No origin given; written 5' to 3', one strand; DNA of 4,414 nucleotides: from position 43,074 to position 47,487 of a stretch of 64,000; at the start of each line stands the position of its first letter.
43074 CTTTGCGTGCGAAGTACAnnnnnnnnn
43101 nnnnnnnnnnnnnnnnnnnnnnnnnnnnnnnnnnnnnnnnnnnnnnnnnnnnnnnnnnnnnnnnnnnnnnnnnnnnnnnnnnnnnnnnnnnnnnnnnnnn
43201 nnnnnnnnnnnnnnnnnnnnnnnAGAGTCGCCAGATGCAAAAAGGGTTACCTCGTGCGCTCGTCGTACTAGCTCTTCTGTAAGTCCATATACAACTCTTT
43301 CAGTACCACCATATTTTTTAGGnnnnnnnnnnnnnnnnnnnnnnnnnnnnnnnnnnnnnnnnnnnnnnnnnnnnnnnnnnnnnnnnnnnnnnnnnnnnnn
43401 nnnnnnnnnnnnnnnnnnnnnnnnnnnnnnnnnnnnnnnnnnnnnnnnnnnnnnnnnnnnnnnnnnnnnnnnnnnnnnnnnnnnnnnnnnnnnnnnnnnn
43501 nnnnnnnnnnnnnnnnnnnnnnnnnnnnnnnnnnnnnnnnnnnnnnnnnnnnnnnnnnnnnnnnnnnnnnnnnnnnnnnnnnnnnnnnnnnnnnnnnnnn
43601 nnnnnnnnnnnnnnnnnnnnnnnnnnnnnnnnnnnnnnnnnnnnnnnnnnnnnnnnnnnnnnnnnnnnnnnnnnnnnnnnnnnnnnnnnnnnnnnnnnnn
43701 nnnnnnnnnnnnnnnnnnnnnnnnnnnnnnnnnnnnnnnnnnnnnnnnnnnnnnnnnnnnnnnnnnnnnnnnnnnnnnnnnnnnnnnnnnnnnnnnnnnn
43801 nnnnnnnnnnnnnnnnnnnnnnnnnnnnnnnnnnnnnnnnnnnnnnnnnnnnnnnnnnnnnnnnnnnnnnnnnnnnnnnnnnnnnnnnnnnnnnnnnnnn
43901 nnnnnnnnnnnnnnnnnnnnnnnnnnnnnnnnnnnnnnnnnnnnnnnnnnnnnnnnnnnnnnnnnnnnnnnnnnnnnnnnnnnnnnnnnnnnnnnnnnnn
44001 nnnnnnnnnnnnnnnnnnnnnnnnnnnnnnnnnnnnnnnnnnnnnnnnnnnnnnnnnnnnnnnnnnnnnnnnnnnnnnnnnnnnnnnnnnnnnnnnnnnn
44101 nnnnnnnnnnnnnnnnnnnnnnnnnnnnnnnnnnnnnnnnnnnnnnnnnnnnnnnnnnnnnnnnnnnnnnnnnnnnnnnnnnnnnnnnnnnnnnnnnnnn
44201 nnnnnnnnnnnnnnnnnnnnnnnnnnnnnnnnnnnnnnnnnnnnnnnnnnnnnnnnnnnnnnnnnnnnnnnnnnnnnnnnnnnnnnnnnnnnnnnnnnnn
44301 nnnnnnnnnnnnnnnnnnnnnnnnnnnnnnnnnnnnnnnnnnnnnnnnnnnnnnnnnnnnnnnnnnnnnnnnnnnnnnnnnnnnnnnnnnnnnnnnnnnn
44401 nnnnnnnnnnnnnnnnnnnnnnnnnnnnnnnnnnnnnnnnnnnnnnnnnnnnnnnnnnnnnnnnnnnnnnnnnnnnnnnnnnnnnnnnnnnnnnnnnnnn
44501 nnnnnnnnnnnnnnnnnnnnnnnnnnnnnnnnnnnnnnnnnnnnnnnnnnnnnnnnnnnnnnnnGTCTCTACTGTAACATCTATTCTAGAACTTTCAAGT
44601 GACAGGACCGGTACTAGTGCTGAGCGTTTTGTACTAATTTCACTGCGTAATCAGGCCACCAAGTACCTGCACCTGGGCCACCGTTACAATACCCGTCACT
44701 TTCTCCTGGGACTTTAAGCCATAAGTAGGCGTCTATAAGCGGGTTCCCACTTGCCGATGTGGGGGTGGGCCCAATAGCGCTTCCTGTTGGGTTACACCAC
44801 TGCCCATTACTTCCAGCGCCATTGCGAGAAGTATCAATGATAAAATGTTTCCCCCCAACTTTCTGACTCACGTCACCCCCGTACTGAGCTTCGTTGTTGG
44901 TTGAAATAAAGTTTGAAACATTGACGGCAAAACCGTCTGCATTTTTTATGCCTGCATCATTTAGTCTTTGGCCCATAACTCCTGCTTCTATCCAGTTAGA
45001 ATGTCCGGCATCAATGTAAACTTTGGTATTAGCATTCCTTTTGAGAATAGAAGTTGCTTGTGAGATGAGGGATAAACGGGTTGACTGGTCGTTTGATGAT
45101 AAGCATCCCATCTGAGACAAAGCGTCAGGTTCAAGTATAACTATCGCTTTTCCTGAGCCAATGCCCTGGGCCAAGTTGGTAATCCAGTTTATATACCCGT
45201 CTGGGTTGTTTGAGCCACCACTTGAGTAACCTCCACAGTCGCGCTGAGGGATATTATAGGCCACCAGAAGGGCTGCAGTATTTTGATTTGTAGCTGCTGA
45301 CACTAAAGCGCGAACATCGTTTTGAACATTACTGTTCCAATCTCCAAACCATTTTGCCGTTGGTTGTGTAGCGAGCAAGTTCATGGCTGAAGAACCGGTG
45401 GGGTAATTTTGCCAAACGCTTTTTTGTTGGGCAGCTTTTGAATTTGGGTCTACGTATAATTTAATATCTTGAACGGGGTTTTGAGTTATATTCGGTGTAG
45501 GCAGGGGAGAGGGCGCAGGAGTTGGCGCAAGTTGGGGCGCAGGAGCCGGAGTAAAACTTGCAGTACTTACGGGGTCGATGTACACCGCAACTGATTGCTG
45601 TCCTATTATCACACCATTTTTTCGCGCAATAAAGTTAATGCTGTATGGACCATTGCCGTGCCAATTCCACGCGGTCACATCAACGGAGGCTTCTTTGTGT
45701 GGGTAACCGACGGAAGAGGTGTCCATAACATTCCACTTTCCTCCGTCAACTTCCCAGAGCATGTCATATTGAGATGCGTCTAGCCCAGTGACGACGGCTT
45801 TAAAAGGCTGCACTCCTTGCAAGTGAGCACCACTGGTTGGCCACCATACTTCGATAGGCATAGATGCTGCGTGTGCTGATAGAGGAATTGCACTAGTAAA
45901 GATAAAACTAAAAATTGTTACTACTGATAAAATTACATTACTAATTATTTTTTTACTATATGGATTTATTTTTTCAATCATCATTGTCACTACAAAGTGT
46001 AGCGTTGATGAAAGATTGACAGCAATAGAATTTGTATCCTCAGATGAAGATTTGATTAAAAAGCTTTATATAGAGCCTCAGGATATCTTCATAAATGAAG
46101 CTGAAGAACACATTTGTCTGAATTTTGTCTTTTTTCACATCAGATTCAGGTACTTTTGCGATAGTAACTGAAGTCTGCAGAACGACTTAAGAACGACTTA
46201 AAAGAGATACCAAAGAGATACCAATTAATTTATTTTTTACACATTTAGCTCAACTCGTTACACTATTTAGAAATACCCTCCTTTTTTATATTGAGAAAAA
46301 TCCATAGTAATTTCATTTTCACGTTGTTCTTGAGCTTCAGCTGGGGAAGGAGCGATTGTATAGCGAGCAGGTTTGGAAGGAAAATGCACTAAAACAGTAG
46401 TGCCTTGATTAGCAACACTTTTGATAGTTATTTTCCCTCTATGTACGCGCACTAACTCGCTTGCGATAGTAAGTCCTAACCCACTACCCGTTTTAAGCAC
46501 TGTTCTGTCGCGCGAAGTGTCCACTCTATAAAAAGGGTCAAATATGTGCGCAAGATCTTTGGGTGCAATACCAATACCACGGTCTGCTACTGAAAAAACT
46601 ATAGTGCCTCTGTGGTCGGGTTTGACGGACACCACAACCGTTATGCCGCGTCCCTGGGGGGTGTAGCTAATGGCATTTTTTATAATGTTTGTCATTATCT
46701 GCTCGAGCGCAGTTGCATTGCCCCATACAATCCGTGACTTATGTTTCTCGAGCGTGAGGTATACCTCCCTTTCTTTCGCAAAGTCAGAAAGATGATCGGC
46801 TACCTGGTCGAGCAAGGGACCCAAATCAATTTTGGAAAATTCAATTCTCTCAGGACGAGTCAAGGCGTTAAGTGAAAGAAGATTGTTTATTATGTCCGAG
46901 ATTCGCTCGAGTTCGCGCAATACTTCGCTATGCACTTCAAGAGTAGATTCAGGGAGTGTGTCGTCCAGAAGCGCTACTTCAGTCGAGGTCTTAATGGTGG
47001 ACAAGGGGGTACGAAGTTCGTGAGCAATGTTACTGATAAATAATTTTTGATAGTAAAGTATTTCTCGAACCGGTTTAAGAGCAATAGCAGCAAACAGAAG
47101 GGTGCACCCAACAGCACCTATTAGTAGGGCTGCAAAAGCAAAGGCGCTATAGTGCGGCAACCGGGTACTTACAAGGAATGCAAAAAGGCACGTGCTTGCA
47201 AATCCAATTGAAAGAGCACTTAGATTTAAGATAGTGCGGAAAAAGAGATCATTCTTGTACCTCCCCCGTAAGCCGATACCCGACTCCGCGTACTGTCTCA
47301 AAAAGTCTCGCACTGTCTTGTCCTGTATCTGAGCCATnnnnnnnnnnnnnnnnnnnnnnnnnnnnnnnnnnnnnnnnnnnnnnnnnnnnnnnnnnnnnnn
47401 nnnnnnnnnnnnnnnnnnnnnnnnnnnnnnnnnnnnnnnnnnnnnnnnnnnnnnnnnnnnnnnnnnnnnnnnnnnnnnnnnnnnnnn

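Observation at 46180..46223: Perfect 11-bp tandem direct repeats (2+2 units) between a two-component system and the GH6 cellulase gene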

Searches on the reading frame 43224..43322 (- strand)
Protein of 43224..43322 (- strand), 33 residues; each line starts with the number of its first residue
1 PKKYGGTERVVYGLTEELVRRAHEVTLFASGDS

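Call 65: search_protein_families(library=pfam, proteins=[window:43224-43322:-], max_evalue=0.1)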
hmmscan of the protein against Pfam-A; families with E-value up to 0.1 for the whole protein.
window:43224-43322:- (33 aa): 2 families
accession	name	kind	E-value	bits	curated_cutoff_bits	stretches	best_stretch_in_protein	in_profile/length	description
PF13439.12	Glyco_transf_4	-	3.4e-06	27.6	28.5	1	4-32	1-29/170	Glycosyltransferase Family 4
PF13579.12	Glyco_trans_4_4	-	0.00075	20.3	29.7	1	5-32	1-28/158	Glycosyl transferase 4-like domain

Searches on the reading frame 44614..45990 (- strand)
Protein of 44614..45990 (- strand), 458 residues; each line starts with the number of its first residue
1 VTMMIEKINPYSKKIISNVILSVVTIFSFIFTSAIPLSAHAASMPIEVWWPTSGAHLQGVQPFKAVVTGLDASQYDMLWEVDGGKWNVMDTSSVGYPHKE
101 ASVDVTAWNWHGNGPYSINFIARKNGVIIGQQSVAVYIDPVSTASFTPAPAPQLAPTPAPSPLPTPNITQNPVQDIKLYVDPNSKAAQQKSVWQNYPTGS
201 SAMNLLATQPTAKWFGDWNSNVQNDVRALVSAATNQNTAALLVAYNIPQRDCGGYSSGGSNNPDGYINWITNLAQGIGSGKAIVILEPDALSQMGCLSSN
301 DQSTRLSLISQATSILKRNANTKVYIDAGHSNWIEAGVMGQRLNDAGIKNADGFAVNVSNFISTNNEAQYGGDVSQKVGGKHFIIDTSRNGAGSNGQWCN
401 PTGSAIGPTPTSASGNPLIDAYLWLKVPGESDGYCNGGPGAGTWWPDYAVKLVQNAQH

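Call 6: search_protein_families(library=pfam, proteins=[window:44614-45990:-])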
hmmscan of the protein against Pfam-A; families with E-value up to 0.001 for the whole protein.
window:44614-45990:- (458 aa): 1 family
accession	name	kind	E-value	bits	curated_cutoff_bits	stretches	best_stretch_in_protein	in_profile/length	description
PF01341.22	Glyco_hydro_6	-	4.2e-60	204.6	27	1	187-437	6-299/305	Glycosyl hydrolases family 6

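Call 7: find_encoding_contigs(protein=window:44614-45990:-, flank=6000, max_places=10)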
Protein window:44614-45990:- (458 aa): no gene with exactly this product is on record in the collection.

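Call 13: find_homologous_proteins(query=window:44614-45984:-, max_evalue=1e-20)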
Query window:44614-45984:- (456 aa): 3315 proteins with E <= 1e-20 among 8000 candidates; the best 120 are listed.
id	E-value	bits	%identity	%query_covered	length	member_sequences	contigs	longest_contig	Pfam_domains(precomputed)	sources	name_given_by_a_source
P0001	0.0e+0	1039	100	100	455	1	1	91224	PF01341.24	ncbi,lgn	-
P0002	4.7e-184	631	55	90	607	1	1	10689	PF01341.24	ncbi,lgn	ncbi:MAG: glycoside hydrolase family 6 protein [Minisyncoccia bacterium]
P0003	1.1e-180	620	55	93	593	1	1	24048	PF01341.24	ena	-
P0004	9.2e-180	617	51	94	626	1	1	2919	PF01341.24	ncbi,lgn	-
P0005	1.5e-179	616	49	90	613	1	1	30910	PF01341.24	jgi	jgi:endoglucanase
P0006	1.0e-176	607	53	91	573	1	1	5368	PF01341.24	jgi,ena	-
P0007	4.5e-176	605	55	91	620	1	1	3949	PF01341.24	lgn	-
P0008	2.3e-175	602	52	91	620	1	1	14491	PF01341.24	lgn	-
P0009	1.7e-174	599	53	91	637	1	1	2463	PF01341.24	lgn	-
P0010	7.2e-173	594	51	92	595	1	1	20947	PF01341.24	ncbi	-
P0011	2.6e-172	592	53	90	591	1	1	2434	PF01341.24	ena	-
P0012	5.7e-172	591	52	91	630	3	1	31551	PF01341.24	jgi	jgi:endoglucanase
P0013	4.9e-171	588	52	90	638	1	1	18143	PF01341.24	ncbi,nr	ncbi:MAG: hypothetical protein JWO43_387 [Candidatus Adlerbacteria bacterium]|nr:hypothetical protei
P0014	1.3e-170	587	50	93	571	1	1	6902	PF01341.24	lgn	-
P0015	2.1e-170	586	58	93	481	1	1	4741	PF01341.24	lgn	-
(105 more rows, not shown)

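Call 14: find_encoding_contigs(protein=P0001, flank=10000, max_places=10)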
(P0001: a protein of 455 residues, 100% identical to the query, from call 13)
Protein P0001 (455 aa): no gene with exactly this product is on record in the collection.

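Call 18: find_related_loci(query=A1, collection=genome_contigs, flank=10000)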
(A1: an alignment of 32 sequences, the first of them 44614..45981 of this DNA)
Query A1 (455 aa) in genome_contigs; peptide patterns used: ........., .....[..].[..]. (x = any residue, [..] = any of these).
599 stretches matched a pattern (row limit reached: there are more); 574 encode a relative of the query (tblastn E <= 1e-3); the best 80 are kept; 80 distinct loci.
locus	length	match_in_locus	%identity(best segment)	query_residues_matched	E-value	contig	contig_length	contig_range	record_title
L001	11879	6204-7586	57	16-454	1e-168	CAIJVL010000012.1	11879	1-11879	Candidatus Adlerbacteria bacterium isolate T7-022_bin-222 genome assembly, contig: bin-222:12/69, whole genome shotgun s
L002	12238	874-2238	48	6-454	2e-143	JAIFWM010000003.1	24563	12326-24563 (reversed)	MAG: Candidatus Parcubacteria bacterium isolate viral-cat_47_11 PAFVLPS_2018_scaffold_9079, whole genome shotgun sequenc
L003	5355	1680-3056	48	12-451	3e-143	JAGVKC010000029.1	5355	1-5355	MAG: Candidatus Paceibacterota bacterium isolate SW_34 c_000000003945, whole genome shotgun sequence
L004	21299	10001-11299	50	36-453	2e-136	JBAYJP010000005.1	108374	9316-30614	MAG: Candidatus Magasanikiibacteriota bacterium isolate SO_2016_GW1_59 scaffold00417_OW334_2016, whole genome shotgun se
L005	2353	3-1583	51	45-453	4e-144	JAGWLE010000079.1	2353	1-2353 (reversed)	MAG: Patescibacteria group bacterium isolate REEB178 contig-150_73323, whole genome shotgun sequence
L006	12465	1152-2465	47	12-453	2e-134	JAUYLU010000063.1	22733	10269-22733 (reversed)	MAG: bacterium isolate C24_metabat.bin.53 C24_k141_246291, whole genome shotgun sequence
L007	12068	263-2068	52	26-454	3e-133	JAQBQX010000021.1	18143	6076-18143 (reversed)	MAG: Candidatus Adlerbacteria bacterium isolate RYN_384 scaffold_3017775, whole genome shotgun sequence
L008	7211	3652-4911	49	43-454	3e-129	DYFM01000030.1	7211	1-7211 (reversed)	MAG TPA_asm: Candidatus Paceibacter sp. isolate BE2011_3_41_10 Afr_mines_BE2011_2032_length_7211_cov_4_483650, whole gen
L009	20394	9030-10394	47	13-451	1e-127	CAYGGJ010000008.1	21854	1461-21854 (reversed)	MAG TPA_asm: uncultured Gammaproteobacteria bacterium isolate ERP113451_co1_192 genome assembly, contig: NODE_2733_lengt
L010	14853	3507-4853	46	10-455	3e-124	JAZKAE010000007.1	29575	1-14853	MAG: Patescibacteria group bacterium isolate ADI_H3L2_1_122_18_3-bin007_1 ADIH3L21_B007_1_000000000007, whole genome sho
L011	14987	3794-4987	49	43-453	1e-122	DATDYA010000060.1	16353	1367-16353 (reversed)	MAG TPA_asm: Patescibacteria group bacterium isolate SMAG_U8153 k141_2376284, whole genome shotgun sequence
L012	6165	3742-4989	46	43-455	2e-122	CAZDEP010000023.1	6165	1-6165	MAG TPA_asm: uncultured Candidatus Saccharibacteria bacterium isolate SRP278252_co1_682 genome assembly, contig: NODE_24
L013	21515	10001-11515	42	5-453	3e-122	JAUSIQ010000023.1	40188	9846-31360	MAG: bacterium isolate E14_metabat.bin.263 E14_k141_1740603, whole genome shotgun sequence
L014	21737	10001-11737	44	12-452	7e-126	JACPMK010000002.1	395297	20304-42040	MAG: Candidatus Wildermuthbacteria bacterium isolate NC_groundwater_547_Ag_S-0.1um_45_20 S35_SO-1_scaffold_531043, whole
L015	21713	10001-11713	48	13-455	4e-118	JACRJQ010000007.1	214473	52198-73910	MAG: Candidatus Taylorbacteria bacterium isolate NC_groundwater_1833_Pr3_B-0.1um_56_22 SR-2_scaffold_141_3025606, whole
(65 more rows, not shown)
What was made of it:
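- Tried and rejected: The best is 57-61% identical at the amino-acid level (call 18).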

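Call 67: list_cluster_members(proteins=[P0001, P0121])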
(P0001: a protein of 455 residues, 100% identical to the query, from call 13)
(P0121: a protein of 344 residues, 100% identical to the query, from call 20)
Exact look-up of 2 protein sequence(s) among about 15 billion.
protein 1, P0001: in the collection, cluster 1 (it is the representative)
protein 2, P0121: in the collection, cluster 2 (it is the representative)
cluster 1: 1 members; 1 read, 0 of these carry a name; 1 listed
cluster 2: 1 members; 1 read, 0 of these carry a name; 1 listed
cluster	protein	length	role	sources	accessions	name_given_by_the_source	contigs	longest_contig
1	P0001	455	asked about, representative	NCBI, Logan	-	-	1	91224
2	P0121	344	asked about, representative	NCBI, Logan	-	-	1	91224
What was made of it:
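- Tried and rejected: The cluster look-up gave no name or accession (call 67).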

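Call 69: search_protein_families(library=ncbifam, proteins=[window:44614-45984:-], max_evalue=0.001)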
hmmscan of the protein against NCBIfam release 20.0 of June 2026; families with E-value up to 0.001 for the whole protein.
window:44614-45984:- (456 aa): 0 families

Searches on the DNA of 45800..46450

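Call 29: search_rna_families(source=window, start=45800, end=46450, threshold=evalue, max_evalue=1)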
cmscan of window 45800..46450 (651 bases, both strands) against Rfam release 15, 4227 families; matches with E-value up to 1: 0.
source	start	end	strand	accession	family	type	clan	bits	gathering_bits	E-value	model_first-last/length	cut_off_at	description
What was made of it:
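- On Known structured RNA (Rfam): No match with E of 1 or less over 45800-46450 (call 29).
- There is no Rfam match (call 29) and no conservation.
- Tried and rejected: The Rfam scan of the spacer was empty (call 29).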

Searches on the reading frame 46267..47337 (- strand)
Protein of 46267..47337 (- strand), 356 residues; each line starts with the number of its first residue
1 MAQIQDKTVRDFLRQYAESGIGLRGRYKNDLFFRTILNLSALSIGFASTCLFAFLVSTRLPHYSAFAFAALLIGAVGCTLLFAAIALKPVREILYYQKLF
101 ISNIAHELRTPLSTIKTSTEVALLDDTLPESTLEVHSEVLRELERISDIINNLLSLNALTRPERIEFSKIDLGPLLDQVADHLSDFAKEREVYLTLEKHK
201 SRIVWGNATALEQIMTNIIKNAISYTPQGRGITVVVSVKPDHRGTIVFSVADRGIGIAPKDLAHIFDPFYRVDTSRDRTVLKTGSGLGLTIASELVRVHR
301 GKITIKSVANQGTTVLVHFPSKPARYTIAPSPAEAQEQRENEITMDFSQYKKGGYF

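Call 6: search_protein_families(library=pfam, proteins=[window:46267-47337:-])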
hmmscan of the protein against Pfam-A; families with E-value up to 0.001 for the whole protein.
window:46267-47337:- (356 aa): 2 families
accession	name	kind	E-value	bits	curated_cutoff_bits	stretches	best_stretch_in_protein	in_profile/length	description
PF02518.31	HATPase_c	-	8.7e-27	94.2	26.4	1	207-322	2-110/111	Histidine kinase-, DNA gyrase B-, and HSP90-like ATPase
PF00512.31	HisKA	-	1e-14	54.8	26.9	1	97-157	2-61/66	His Kinase A (phospho-acceptor) domain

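Call 20: find_homologous_proteins(query=window:46267-47337:-, max_evalue=1e-30)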
Query window:46267-47337:- (356 aa): 847 proteins with E <= 1e-30 among 8000 candidates; the best 120 are listed.
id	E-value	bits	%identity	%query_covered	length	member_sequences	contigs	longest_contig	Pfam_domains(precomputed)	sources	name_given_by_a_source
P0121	2.9e-221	751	100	97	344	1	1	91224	PF02518.32,PF00512.32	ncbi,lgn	-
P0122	2.1e-116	407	57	97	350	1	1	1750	PF02518.32,PF00512.32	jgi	jgi:signal transduction histidine kinase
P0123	1.0e-115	404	55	96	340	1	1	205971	PF02518.32,PF00512.32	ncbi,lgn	-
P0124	1.1e-115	404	58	95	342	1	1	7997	PF02518.32,PF00512.32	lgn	-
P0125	2.2e-115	403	56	96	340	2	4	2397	PF02518.32,PF00512.32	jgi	-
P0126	6.1e-114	399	55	96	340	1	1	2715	PF02518.32,PF00512.32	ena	-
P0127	1.5e-113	397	56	96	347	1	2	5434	PF02518.32,PF00512.32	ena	-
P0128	1.8e-112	394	57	93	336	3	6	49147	PF02518.32,PF00512.32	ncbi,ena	-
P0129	2.0e-110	387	55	95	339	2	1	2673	PF02518.32,PF00512.32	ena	-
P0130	2.8e-109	383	55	95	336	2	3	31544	PF02518.32,PF00512.32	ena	-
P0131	3.3e-109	383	57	92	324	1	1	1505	PF02518.32,PF00512.32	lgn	-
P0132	5.8e-108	379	57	93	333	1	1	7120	PF02518.32,PF00512.32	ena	-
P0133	3.8e-107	376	56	93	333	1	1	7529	PF02518.32,PF00512.32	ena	-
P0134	1.5e-106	374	54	95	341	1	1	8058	PF02518.32,PF00512.32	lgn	-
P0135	5.1e-103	363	52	96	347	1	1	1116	PF02518.32,PF00512.32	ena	-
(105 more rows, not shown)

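Call 21: find_encoding_contigs(protein=P0128, flank=8000, max_places=6)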
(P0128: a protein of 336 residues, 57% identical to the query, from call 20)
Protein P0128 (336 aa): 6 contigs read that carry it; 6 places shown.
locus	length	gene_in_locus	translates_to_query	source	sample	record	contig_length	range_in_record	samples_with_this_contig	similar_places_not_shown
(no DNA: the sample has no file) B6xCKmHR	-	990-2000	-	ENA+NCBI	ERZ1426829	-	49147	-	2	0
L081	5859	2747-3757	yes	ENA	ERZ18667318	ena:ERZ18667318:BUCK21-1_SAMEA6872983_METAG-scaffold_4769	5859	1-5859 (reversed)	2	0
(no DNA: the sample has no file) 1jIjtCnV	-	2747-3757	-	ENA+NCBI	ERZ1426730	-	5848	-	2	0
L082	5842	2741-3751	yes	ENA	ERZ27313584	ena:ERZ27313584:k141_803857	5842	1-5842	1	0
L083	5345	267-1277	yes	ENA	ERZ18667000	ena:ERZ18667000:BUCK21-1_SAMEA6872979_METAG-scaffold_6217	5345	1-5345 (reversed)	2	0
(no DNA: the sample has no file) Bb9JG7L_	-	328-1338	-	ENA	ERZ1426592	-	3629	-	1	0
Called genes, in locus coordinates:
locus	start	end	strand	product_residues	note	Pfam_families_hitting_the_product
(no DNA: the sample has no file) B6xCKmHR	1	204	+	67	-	?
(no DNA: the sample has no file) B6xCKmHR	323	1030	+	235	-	PF00072:Response_reg, PF00486:Trans_reg_C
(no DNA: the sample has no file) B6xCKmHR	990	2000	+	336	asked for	PF00512:HisKA, PF02518:HATPase_c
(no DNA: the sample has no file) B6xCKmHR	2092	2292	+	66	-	-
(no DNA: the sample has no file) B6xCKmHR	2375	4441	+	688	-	PF05231:MASE1, PF00512:HisKA, PF02518:HATPase_c, PF00072:Response_reg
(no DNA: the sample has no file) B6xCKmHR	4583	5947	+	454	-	PF01341:Glyco_hydro_6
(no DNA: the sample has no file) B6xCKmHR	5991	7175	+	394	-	PF09594:GT87 (weak)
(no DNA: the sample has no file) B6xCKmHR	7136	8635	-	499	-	PF13231:PMT_2 (weak)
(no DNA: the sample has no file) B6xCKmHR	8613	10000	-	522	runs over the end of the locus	PF00535:Glycos_transf_2, PF13641:Glyco_tranf_2_3, PF13506:Glyco_transf_21, PF13632:Glyco_trans_2_3, PF03552:Cellulose_synt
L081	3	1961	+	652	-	?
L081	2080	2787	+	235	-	PF00072:Response_reg, PF00486:Trans_reg_C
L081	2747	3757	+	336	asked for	PF00512:HisKA, PF02518:HATPase_c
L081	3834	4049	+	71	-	-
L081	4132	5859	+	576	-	?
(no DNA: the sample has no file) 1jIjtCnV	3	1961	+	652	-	?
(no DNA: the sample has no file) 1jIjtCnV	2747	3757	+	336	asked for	PF00512:HisKA, PF02518:HATPase_c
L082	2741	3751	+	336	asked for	PF00512:HisKA, PF02518:HATPase_c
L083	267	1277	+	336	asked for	PF00512:HisKA, PF02518:HATPase_c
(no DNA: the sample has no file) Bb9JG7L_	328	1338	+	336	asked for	PF00512:HisKA, PF02518:HATPase_c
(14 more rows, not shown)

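Call 22: find_encoding_contigs(protein=P0121, flank=10000, max_places=6)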
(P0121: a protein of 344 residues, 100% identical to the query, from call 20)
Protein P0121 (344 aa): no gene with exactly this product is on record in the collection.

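Call 69: search_protein_families(library=ncbifam, proteins=[window:46267-47337:-], max_evalue=0.001)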
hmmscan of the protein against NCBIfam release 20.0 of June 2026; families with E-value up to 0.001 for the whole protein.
window:46267-47337:- (356 aa): 83 families (the best 25 are shown)
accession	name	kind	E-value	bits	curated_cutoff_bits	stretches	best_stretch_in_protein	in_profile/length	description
NF046044.1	PnpS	equivalog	5.4e-51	173.8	400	1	90-320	163-390/390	two-component system histidine kinase PnpS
NF033092.0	HK_WalK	equivalog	3.3e-49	168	725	1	97-320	372-593/594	cell wall metabolism sensor histidine kinase WalK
NF041735.1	hist_kin_RppB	equivalog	1.7e-48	165.6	400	1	69-320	188-438/438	two-component system sensor histidine kinase RppB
TIGR02966.1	phoR_proteo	equivalog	1.3e-47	162.5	334.2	1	91-319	108-333/333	phosphate regulon sensor histidine kinase PhoR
TIGR01386.1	cztS_silS_copS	subfamily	2.7e-40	138.7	292.55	1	98-320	242-457/457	heavy metal sensor histidine kinase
NF008468.0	PRK11360.1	equivalog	1.2e-39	136.2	646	1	101-323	400-610/616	two-component system sensor histidine kinase AtoS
NF047874.1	MASE3_PAS_HK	subfamily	5.3e-38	131.2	560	1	98-348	399-652/655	MASE3 domain-containing sensor histidine kinase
NF040691.1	MtrAB_MtrB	equivalog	5.4e-38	131.3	450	1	95-325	269-496/507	MtrAB system histidine kinase MtrB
NF007345.0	PRK09835.1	subfamily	7.5e-37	127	423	1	90-320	255-479/482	Cu(+)/Ag(+) sensor histidine kinase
NF007007.0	PRK09470.1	equivalog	2.1e-36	125.8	486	1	90-320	238-458/463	envelope stress sensor histidine kinase CpxA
NF008312.0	PRK11100.1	equivalog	1.1e-35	123.4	356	1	100-321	259-474/477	two-component system sensor histidine kinase CreC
NF041210.1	his_kin_PieS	equivalog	1.6e-35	123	850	1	98-321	251-470/474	two component system sensor histidine kinase PieS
NF033093.1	HK_VicK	exception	5.3e-34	117.6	680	1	97-320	209-434/448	cell wall metabolism sensor histidine kinase VicK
NF053855.1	HisKinPhoRBctds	equivalog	4e-32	111.4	500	1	100-316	364-578/583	two-component system sensor histidine kinase PhoR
NF007898.0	PRK10604.1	equivalog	4.3e-32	111.8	478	1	90-322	205-424/433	two-component system sensor histidine kinase RstB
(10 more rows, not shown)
